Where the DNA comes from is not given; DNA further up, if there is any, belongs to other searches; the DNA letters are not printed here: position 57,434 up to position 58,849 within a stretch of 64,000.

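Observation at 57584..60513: Two-gene insertion (HNH-motif protein plus zeta-toxin-like kinase) splitting the rplT-pheS junction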

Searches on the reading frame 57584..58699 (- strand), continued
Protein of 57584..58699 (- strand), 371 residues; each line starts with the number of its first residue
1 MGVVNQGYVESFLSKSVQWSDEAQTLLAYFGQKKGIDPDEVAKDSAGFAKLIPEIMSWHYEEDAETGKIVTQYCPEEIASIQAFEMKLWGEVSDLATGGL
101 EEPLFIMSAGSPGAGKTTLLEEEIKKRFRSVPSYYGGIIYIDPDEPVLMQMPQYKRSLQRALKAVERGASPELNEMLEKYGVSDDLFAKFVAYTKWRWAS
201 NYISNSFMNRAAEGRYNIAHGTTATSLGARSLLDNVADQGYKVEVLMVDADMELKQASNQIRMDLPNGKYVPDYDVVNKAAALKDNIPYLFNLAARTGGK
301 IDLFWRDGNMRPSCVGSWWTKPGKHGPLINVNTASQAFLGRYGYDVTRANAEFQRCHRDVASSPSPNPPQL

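Call 35: predict_structure(alignment_id=A1)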
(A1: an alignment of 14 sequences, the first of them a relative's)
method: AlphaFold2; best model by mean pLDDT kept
length: 371 residues; sequences in the alignment: 14
mean_pLDDT: 85.5   pTM: 0.84
mean pLDDT of the five models: 85.5, 85.3, 82.4, 79.8, 79.4
residues with pLDDT >= 90: 168; 70-90: 162; 50-70: 29; < 50: 12
segments of 3 or more residues with pLDDT < 50: 365-371
pLDDT, mean of each block of 10 residues (from residue 1): 82 94 93 95 97 96 94 96 95 87 91 85 80 65 83 95 94 96 93 94 93 93 67 89 91 84 80 71 84 88 85 81 58 82 85 80 50 36
secondary structure, 60 per line:
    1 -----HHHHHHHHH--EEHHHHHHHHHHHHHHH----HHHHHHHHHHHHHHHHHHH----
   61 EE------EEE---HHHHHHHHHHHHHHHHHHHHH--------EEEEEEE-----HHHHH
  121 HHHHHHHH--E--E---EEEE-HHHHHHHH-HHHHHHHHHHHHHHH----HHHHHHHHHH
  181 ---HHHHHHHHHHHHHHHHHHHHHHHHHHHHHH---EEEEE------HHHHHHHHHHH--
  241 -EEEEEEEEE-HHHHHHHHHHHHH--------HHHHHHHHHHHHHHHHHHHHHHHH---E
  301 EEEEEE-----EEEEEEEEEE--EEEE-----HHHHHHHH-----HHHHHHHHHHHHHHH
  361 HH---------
elements in order: H6-14 H19-33 H38-56 E69-71 H75-95 E104-110 H116-128 E138-141 H143-150 H152-166 H171-180 H184-213 E217-221 H228-238 E242-250 H252-264 H273-296 E300-306 E312-321 E324-327 H333-340 H346-362

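Call 40: fold_search(model_id=the predicted structure, library=pdb)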
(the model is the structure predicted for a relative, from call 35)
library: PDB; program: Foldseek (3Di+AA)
matches with E <= 10: 1032; with E <= 0.001: 19
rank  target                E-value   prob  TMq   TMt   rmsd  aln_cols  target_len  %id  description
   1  1gvn_B                5.8e-09  1.00  0.41  0.54  12.6       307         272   14  Crystal Structure of the Plasmid Maintenance System epsilon/zeta: Meachnism of toxin inactivation and toxin function (released 2003-01-29)
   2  2p5t_B                1.1e-08  1.00  0.44  0.63  13.5       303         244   17  Molecular and structural characterization of the PezAT chromosomal toxin-antitoxin system of the human pathogen Strept (released 2007-05-15)
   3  4z8v_A                6.5e-08  1.00  0.41  0.46  15.4       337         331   14  CRYSTAL STRUCTURE OF AVRRXO1-ORF1:-ORF2 COMPLEX, NATIVE. (released 2015-09-23)
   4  4z8t_A                8.0e-08  1.00  0.43  0.48  15.2       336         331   14  CRYSTAL STRUCTURE OF AvrRxo1-ORF1:AvrRxo1-ORF2 WITH SULPHATE IONS (released 2015-09-23)
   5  2p5t_F                8.9e-08  1.00  0.42  0.62  11.3       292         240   18  Molecular and structural characterization of the PezAT chromosomal toxin-antitoxin system of the human pathogen Strept (released 2007-05-15)
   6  2p5t_D                1.4e-07  1.00  0.42  0.60  12.7       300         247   17  Molecular and structural characterization of the PezAT chromosomal toxin-antitoxin system of the human pathogen Strept (released 2007-05-15)
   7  3q8x_B                1.4e-07  1.00  0.42  0.56  13.8       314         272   14  Structure of a toxin-antitoxin system bound to its substrate (released 2011-03-09)
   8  4z8q_A                2.4e-07  1.00  0.43  0.48  15.0       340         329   15  CRYSTAL STRUCTURE OF AvrRxo1-ORF1:AvrRxo1-ORF2 COMPLEX, SELENOMETHIONINE SUBSTITUTED. (released 2015-09-23)
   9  4z8u_A                2.4e-07  1.00  0.42  0.46  16.1       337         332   14  CRYSTAL STRUCTURE OF AvrRxo1-ORF1:-ORF2 WITH ATP (released 2015-09-23)
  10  3q8x_D                2.6e-07  1.00  0.42  0.55  12.7       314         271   14  Structure of a toxin-antitoxin system bound to its substrate (released 2011-03-09)
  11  1gvn_D                2.9e-07  1.00  0.40  0.53  12.2       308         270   15  Crystal Structure of the Plasmid Maintenance System epsilon/zeta: Meachnism of toxin inactivation and toxin function (released 2003-01-29)
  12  2p5t_H                4.1e-07  1.00  0.44  0.64  13.2       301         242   16  Molecular and structural characterization of the PezAT chromosomal toxin-antitoxin system of the human pathogen Strept (released 2007-05-15)
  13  1k6m_A                1.6e-04  1.00  0.29  0.26  11.3       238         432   18  Crystal Structure of Human Liver 6-Phosphofructo-2-Kinase/Fructose-2,6-Bisphosphatase (released 2002-12-11)
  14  2bif_A                3.0e-04  1.00  0.28  0.25  10.2       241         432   14  6-PHOSPHOFRUCTO-2-KINASE/FRUCTOSE-2,6-BISPHOSPHATASE H256A MUTANT WITH F6P IN PHOSPHATASE ACTIVE SITE (released 1999-02-16)
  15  4jt2_B                3.2e-04  1.00  0.27  0.53  10.6       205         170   14  Structure of Clostridium thermocellum polynucleotide kinase bound to CTP (released 2013-08-28)
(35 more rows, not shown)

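Call 57: find_related_loci(query=A1, collection=viral_contigs, flank=5000)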
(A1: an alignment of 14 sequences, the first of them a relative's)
Query A1 (371 aa) in viral_contigs; peptide patterns used: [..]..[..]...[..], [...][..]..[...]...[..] (x = any residue, [..] = any of these).
68 stretches matched a pattern, but none encodes a relative of the query by tblastn (E <= 1e-3).

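Call 87: search_protein_families(library=phrogs, proteins=[window:57584-58699:-], max_evalue=0.1)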
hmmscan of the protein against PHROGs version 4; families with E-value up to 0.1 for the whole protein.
window:57584-58699:- (371 aa): 2 families
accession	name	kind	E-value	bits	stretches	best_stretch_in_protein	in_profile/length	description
phrog_16619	-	head and packaging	0.034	12.6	0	199-288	494-584/1440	minor head protein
phrog_11920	-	unknown function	0.098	13.3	0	148-213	37-108/252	-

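Call 88: search_dna_similar(query=window:57584-58699:-, collection=plasmids, mode=protein, max_rows=10, max_evalue=0.001)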
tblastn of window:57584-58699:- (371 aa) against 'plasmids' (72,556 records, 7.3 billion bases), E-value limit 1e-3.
No match.
